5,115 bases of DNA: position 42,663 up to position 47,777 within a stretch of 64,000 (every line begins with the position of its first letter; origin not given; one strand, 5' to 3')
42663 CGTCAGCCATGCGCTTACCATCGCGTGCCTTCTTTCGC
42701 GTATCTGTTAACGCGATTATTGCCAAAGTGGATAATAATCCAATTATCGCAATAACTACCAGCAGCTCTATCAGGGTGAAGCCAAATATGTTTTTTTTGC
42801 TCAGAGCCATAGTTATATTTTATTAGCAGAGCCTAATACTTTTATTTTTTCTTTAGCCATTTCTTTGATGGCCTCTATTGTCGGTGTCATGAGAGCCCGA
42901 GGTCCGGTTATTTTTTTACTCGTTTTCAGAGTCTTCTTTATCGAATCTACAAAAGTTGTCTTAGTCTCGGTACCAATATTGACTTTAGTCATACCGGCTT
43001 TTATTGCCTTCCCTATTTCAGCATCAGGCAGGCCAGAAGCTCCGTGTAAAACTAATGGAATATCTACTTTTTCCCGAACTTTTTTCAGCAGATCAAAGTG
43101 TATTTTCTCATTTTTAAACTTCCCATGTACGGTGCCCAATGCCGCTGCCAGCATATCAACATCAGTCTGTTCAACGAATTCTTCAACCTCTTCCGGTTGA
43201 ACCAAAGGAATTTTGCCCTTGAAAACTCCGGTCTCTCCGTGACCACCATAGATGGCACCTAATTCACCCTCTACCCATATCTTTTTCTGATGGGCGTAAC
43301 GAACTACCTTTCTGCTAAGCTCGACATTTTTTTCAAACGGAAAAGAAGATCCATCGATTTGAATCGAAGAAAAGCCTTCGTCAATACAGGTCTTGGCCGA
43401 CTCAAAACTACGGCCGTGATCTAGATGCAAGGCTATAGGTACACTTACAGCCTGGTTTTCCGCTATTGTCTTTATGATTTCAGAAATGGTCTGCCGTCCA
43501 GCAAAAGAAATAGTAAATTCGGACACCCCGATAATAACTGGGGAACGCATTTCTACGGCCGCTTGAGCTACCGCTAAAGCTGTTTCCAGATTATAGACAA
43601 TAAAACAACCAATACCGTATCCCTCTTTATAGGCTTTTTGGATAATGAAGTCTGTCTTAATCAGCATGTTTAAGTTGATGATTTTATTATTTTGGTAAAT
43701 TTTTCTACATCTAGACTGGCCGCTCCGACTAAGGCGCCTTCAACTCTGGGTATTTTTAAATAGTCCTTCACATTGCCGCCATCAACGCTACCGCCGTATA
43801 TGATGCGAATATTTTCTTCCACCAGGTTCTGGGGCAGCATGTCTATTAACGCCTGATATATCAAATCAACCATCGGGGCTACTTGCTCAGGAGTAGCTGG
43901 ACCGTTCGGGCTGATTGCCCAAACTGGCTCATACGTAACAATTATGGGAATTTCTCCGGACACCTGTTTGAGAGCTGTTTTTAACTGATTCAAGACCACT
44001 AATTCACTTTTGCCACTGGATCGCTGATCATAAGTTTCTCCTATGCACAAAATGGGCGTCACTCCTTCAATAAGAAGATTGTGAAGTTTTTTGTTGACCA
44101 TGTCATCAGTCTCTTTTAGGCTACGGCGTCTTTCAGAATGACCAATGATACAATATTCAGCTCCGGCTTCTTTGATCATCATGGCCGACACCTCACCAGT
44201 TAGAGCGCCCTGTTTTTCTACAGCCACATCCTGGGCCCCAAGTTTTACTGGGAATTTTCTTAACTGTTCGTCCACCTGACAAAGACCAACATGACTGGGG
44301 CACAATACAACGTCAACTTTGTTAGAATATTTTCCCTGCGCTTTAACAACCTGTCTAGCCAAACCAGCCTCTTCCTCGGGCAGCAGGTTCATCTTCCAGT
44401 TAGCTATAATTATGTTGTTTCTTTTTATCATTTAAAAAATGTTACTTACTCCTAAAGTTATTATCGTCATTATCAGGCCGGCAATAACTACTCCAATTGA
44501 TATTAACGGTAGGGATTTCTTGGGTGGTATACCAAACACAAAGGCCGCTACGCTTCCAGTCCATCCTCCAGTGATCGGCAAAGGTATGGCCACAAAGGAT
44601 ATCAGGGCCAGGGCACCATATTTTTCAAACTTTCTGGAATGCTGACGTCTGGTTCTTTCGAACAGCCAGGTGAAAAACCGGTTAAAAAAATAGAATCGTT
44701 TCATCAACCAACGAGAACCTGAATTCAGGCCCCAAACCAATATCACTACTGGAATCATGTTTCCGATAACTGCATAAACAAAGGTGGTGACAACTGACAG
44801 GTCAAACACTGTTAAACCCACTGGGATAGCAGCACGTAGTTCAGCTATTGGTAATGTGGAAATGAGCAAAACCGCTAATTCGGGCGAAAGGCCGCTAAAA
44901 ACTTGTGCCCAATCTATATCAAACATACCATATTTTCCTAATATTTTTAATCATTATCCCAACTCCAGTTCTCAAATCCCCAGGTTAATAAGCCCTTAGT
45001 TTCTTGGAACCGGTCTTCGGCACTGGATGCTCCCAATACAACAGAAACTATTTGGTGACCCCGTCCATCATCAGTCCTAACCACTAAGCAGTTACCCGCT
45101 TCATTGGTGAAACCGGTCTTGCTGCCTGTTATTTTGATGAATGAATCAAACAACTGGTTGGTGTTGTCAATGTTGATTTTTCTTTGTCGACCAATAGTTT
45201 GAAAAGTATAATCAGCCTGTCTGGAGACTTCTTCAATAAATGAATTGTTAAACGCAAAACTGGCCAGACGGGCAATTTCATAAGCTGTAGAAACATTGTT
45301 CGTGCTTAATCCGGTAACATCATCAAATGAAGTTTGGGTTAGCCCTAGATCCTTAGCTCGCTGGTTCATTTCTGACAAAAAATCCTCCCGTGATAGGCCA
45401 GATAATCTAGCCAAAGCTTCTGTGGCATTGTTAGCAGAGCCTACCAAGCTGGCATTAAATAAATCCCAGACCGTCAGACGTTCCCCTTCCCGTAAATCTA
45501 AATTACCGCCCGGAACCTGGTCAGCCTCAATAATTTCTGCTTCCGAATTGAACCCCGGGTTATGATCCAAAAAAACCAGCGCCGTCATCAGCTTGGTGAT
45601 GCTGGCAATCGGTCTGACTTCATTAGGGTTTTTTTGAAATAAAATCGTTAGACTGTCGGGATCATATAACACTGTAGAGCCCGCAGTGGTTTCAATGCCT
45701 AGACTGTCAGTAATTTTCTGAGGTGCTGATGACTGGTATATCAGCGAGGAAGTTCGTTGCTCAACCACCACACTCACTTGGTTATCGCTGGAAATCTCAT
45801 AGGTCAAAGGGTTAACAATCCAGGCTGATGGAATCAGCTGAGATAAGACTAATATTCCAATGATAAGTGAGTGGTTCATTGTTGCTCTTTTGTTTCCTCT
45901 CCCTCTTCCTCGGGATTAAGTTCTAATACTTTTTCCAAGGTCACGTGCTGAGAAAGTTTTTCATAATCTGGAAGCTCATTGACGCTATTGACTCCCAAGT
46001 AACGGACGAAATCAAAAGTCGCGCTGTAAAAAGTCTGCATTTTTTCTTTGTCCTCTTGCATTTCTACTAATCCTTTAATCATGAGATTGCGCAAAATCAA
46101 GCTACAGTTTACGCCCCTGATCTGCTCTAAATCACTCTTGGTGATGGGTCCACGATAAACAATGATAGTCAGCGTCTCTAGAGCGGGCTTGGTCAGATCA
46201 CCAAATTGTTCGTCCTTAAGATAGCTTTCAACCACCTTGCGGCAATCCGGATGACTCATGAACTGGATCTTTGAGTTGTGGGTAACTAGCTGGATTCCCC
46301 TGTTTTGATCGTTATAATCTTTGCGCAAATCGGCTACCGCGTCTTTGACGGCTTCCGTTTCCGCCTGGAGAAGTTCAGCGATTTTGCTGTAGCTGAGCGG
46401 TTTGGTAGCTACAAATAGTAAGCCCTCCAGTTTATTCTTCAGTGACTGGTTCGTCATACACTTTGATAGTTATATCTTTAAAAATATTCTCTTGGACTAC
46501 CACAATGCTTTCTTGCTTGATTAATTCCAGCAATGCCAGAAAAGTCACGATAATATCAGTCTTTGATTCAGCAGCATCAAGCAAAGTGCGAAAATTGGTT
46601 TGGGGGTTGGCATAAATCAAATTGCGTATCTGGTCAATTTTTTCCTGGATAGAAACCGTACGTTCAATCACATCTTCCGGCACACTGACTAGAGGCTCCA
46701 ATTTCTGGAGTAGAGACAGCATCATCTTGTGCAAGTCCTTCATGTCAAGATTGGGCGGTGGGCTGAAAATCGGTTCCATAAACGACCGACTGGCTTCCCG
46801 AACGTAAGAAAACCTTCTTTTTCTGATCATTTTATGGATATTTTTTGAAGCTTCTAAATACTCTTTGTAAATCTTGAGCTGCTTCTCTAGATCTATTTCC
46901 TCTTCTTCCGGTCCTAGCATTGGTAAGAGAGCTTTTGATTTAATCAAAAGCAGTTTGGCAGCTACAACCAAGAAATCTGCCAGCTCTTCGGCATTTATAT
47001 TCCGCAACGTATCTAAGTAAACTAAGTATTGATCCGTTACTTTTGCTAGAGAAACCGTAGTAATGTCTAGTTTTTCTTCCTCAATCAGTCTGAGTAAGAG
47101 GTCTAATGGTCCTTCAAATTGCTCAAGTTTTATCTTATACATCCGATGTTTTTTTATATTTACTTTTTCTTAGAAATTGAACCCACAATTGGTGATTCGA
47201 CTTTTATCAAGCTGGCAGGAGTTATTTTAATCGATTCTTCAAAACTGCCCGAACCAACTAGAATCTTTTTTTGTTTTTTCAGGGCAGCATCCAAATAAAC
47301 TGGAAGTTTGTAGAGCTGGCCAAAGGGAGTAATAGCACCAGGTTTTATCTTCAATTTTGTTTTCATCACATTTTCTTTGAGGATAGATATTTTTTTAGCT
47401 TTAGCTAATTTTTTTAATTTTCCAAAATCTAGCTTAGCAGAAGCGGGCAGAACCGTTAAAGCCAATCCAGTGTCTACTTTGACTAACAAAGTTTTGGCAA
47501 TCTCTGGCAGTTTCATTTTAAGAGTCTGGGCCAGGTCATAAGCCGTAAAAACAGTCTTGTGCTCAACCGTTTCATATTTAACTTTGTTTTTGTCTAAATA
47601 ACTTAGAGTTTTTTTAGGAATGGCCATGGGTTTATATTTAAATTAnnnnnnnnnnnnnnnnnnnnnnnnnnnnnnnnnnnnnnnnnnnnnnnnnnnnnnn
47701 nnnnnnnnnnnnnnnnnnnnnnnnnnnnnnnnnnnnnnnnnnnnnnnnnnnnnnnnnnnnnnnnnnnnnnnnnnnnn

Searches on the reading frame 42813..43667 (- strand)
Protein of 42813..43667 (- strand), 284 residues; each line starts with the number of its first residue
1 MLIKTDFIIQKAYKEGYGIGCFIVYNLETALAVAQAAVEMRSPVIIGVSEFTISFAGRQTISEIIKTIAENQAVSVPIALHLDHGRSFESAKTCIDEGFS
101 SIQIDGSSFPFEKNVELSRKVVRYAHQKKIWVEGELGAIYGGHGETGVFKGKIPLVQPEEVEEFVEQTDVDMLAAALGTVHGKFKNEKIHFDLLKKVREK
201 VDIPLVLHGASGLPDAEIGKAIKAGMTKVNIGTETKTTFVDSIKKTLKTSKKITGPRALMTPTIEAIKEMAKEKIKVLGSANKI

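Call 65: search_protein_families(library=pfam, proteins=[window:42813-43667:-], max_evalue=0.00001)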
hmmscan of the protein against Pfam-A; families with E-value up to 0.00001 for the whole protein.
window:42813-43667:- (284 aa): 1 family
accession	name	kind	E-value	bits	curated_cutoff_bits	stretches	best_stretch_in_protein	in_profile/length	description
PF01116.26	F_bP_aldolase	-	2.1e-92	310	25.5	1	6-283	4-277/277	Fructose-bisphosphate aldolase class-II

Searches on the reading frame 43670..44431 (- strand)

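Call 65: search_protein_families(library=pfam, proteins=[window:43670-44431:-], max_evalue=0.00001)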
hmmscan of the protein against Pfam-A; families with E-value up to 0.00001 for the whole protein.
window:43670-44431:- (253 aa): 1 family
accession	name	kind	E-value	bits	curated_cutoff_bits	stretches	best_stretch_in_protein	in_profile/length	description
PF00121.24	TIM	-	9.4e-75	251.7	20.1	1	7-251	2-244/245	Triosephosphate isomerase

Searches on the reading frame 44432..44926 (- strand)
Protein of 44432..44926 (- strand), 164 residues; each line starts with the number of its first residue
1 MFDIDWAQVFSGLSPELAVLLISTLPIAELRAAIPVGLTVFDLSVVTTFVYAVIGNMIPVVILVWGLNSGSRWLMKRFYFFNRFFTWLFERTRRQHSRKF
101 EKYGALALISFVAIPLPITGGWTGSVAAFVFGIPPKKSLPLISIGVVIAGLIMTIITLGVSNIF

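Call 65: search_protein_families(library=pfam, proteins=[window:44432-44926:-], max_evalue=0.00001)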
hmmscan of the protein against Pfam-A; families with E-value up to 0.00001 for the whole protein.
window:44432-44926:- (164 aa): 1 family
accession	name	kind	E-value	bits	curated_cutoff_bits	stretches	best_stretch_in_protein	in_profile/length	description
PF06695.16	Sm_multidrug_ex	-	2.7e-37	128.5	30.7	1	29-152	1-121/121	Putative small multi-drug export protein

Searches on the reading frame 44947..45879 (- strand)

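Call 65: search_protein_families(library=pfam, proteins=[window:44947-45879:-], max_evalue=0.00001)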
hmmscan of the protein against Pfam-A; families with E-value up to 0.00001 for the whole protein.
window:44947-45879:- (310 aa): 2 families
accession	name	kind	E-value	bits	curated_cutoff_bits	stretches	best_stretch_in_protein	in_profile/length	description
PF00768.25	Peptidase_S11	-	4.3e-47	161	27.6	1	63-285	9-238/239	D-alanyl-D-alanine carboxypeptidase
PF13354.11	Beta-lactamase2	-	9.8e-09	35.3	22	1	81-273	13-206/214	Beta-lactamase enzyme family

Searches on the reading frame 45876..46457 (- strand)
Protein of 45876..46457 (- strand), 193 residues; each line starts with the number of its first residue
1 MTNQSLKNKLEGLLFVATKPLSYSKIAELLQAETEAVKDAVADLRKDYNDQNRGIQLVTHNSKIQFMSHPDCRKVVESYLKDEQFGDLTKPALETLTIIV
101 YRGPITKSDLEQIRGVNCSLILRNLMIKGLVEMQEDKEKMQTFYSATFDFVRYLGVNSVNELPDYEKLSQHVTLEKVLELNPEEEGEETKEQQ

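Call 39: search_protein_families(library=pfam, proteins=[window:45876-46457:-], max_evalue=0.001)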
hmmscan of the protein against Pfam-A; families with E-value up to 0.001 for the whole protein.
window:45876-46457:- (193 aa): 1 family
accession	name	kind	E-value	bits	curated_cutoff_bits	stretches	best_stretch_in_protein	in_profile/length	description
PF04079.22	SMC_ScpB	-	2.3e-42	144.8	27.4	1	9-164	2-159/160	Segregation and condensation complex subunit ScpB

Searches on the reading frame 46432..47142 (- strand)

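Call 65: search_protein_families(library=pfam, proteins=[window:46432-47142:-], max_evalue=0.00001)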
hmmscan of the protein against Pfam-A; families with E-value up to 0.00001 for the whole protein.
window:46432-47142:- (236 aa): 1 family
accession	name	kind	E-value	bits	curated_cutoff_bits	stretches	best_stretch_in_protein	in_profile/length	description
PF02616.19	SMC_ScpA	-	5.2e-26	92.5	24.6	1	19-227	1-230/232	Segregation and condensation protein ScpA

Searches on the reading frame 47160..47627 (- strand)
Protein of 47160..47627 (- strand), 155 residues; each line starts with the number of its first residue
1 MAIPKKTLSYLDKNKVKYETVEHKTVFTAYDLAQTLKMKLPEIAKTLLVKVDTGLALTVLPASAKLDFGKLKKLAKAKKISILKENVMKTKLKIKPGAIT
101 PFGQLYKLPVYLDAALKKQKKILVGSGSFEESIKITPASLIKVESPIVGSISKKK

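Call 65: search_protein_families(library=pfam, proteins=[window:47160-47627:-], max_evalue=0.00001)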
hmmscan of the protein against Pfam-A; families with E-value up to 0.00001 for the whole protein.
window:47160-47627:- (155 aa): 1 family
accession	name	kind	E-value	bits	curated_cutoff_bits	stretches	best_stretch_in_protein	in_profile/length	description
PF04073.20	tRNA_edit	-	8.3e-26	90.9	25.5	1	23-142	1-122/123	Aminoacyl-tRNA editing domain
